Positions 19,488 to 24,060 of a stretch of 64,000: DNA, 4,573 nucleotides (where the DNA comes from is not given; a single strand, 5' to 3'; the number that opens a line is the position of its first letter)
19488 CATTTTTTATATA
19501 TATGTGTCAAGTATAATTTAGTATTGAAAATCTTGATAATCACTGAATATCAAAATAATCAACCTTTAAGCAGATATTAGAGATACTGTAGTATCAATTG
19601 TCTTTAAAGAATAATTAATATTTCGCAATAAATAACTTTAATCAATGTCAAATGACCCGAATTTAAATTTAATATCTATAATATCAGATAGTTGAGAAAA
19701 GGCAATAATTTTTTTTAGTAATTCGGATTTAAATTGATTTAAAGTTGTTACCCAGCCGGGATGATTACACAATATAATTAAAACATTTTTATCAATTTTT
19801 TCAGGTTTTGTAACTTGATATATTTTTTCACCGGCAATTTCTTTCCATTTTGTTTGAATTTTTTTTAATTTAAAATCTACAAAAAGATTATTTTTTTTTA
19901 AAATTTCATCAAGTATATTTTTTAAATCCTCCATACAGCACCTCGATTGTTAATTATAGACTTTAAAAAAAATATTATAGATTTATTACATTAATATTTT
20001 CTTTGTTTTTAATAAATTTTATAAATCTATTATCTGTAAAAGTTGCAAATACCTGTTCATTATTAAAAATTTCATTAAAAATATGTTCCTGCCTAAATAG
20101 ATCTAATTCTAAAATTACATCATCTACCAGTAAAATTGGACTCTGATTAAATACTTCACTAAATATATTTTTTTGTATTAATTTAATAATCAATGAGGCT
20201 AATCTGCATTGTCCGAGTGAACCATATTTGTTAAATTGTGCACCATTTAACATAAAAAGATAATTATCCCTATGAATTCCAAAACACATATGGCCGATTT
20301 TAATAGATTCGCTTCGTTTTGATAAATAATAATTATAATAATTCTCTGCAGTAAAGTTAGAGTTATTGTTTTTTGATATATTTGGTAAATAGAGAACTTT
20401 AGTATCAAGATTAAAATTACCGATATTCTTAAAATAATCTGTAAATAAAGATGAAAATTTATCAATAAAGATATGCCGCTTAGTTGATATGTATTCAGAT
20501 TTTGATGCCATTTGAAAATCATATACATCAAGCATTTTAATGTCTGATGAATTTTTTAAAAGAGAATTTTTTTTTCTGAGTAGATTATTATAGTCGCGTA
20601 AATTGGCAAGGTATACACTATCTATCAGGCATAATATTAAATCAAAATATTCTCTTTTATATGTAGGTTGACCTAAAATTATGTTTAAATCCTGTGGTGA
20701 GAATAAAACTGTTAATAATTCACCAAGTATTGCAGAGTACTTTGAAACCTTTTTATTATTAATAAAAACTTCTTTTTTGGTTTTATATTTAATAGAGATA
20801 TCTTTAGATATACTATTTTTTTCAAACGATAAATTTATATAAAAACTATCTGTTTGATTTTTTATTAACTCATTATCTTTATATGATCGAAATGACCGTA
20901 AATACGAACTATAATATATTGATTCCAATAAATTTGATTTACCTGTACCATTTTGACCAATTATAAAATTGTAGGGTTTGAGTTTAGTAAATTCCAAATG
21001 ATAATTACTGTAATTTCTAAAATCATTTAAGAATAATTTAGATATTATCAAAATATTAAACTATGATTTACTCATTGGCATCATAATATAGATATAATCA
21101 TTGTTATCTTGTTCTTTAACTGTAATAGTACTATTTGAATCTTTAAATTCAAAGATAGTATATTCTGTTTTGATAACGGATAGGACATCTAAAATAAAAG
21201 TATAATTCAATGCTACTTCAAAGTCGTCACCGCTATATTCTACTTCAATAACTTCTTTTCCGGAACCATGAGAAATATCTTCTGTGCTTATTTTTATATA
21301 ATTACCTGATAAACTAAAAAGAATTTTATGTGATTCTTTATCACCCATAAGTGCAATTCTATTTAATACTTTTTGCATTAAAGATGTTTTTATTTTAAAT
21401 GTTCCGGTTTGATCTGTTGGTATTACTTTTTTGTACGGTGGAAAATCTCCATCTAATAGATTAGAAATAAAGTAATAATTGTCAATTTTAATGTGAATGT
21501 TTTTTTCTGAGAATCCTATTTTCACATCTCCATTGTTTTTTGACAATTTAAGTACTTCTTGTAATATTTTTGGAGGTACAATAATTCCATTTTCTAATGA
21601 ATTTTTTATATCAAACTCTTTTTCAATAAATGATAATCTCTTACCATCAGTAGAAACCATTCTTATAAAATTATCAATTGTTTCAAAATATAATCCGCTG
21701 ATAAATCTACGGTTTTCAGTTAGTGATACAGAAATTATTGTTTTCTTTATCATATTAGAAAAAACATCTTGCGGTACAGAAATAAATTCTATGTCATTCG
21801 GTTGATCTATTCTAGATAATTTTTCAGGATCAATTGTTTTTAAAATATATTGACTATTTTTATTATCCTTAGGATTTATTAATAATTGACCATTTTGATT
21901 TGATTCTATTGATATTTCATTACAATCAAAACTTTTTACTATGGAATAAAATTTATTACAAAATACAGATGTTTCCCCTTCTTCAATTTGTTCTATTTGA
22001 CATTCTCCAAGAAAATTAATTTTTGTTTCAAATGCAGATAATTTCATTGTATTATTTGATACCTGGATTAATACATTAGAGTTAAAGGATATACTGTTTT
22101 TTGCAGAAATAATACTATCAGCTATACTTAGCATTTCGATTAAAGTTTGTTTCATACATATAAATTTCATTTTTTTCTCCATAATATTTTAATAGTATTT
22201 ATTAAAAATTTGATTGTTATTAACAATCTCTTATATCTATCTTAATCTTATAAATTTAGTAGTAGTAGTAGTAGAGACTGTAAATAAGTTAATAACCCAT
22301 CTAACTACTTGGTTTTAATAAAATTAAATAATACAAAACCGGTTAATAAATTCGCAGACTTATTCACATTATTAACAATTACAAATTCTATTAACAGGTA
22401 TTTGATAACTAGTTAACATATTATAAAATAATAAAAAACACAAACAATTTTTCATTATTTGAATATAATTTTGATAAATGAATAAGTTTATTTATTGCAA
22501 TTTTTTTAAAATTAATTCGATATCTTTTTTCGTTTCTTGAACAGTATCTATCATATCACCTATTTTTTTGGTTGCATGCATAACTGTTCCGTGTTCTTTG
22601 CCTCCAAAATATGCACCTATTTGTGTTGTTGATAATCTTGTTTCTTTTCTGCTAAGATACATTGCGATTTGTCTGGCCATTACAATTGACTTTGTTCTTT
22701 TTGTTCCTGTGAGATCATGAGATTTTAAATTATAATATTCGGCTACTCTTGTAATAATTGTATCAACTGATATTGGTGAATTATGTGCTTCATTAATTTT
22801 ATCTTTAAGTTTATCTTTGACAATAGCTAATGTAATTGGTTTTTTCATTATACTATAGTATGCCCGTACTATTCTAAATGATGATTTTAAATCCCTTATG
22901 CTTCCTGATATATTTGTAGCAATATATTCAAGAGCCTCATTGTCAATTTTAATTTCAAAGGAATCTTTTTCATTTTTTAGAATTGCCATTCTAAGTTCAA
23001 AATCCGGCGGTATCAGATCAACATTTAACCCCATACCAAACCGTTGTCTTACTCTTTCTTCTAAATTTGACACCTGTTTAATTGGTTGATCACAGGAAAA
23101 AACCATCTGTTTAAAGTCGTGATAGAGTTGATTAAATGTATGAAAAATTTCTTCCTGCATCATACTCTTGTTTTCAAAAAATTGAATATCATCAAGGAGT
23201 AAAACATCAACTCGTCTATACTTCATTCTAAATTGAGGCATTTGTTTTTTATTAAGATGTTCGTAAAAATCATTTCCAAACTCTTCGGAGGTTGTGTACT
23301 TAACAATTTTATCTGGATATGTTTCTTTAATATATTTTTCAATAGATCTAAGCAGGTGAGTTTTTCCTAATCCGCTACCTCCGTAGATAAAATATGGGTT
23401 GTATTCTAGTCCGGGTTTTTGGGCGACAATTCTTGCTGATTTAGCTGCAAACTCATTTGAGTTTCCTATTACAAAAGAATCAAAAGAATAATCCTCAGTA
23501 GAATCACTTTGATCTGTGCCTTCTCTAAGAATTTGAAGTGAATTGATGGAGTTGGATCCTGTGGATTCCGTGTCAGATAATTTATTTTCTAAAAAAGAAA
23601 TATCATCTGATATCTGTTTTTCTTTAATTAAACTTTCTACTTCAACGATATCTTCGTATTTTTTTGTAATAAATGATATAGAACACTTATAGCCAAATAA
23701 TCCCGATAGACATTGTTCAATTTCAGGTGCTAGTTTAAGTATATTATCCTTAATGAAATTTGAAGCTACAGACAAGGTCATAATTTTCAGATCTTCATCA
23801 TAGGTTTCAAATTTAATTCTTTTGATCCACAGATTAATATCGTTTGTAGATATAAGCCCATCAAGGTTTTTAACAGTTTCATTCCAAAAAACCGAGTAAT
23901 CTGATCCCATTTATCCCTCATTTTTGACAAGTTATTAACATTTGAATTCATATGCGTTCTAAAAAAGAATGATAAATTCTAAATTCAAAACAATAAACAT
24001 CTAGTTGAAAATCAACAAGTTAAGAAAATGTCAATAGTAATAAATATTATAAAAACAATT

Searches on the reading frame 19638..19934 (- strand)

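Call 50: search_protein_families(library=pfam, proteins=[window:19638-19934:-], max_evalue=1)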
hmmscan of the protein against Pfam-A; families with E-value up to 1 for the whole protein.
window:19638-19934:- (98 aa): 2 families
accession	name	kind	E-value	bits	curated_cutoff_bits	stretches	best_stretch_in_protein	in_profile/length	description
PF05258.17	DciA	-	8.6e-16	58.4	24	1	4-90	2-89/89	Dna[CI] antecedent, DciA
PF18363.6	PI_PP_I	-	0.11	13.2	28.5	1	18-81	28-85/94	Phosphoinositide phosphatase insertion domain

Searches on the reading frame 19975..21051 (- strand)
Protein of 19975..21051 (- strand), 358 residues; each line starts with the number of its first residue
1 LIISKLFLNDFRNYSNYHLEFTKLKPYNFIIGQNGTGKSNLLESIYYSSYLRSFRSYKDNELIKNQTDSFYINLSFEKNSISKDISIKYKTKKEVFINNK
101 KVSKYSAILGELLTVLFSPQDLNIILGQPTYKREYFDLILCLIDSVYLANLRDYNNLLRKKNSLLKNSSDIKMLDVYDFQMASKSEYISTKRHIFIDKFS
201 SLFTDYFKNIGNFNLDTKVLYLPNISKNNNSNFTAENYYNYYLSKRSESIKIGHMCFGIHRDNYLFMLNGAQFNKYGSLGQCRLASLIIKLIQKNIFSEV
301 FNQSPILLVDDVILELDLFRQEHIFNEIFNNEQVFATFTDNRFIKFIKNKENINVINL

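Call 85: search_protein_families(library=pfam, proteins=[window:19975-21051:-])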
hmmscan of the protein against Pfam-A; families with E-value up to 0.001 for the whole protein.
window:19975-21051:- (358 aa): 4 families
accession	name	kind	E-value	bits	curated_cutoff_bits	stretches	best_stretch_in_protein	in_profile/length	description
PF02463.25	SMC_N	-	7.6e-16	58.6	40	1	3-345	2-203/220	RecF/RecN/SMC N terminal domain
PF13476.12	AAA_23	-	4.3e-07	31.2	27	1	5-159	1-143/201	AAA domain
PF13304.12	AAA_21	-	6.7e-07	30.1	27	1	28-95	2-71/304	AAA domain, putative AbiEii toxin, Type IV TA system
PF13175.12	AAA_15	-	5.8e-06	26.6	32.1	1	1-241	1-146/374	AAA ATPase domain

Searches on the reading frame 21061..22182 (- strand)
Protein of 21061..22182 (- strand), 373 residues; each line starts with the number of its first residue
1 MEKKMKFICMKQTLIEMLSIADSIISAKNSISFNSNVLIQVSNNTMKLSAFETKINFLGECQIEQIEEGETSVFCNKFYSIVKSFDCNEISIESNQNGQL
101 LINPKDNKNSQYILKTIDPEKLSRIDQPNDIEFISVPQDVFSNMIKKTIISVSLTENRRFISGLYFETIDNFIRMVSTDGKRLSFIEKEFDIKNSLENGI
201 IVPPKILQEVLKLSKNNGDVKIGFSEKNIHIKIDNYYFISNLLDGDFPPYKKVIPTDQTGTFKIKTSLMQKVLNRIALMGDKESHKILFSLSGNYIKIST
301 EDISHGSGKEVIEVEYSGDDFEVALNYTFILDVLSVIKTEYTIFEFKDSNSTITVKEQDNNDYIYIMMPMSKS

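Call 85: search_protein_families(library=pfam, proteins=[window:21061-22182:-])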
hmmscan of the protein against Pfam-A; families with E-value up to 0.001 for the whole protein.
window:21061-22182:- (373 aa): 3 families
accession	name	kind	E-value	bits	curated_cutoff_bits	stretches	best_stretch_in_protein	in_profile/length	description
PF02767.21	DNA_pol3_beta_2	-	6.4e-27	94.6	27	1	136-248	2-115/116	DNA polymerase III beta subunit, central domain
PF02768.20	DNA_pol3_beta_3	-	9.8e-25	87.2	27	1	251-370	1-120/121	DNA polymerase III beta subunit, C-terminal domain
PF00712.24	DNA_pol3_beta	-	8.3e-19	68.4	24.4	1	5-121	1-115/120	DNA polymerase III beta subunit, N-terminal domain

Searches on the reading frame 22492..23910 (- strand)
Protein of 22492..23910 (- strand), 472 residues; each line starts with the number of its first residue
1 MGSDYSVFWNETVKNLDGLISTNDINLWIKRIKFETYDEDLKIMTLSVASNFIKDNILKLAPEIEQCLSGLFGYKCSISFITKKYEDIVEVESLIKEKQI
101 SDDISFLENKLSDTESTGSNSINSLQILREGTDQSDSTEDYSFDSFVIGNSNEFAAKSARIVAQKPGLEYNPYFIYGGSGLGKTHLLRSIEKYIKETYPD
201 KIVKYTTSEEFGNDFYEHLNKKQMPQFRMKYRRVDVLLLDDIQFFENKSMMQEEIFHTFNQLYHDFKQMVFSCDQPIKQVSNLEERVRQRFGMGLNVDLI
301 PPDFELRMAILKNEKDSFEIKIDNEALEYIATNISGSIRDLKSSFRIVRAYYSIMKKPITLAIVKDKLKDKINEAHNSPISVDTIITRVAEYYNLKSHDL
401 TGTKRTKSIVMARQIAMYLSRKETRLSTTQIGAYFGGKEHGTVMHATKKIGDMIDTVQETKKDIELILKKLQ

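Call 85: search_protein_families(library=pfam, proteins=[window:22492-23910:-])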
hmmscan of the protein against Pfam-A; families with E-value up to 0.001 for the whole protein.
window:22492-23910:- (472 aa): 4 families
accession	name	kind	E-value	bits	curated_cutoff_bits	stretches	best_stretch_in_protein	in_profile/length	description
PF00308.24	Bac_DnaA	-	1.2e-59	201.6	23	1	139-298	3-162/162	Bacterial DnaA ATPAse domain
PF08299.17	Bac_DnaA_C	-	3.6e-26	91.4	31.5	1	382-450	1-69/69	Bacterial dnaA protein helix-turn-helix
PF11638.13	DnaA_N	-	4.1e-06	26.9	24.6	1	8-58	3-52/65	DnaA N-terminal domain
PF01637.24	ATPase_2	-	0.00067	20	33.2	0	170-264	20-103/225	ATPase domain predominantly from Archaea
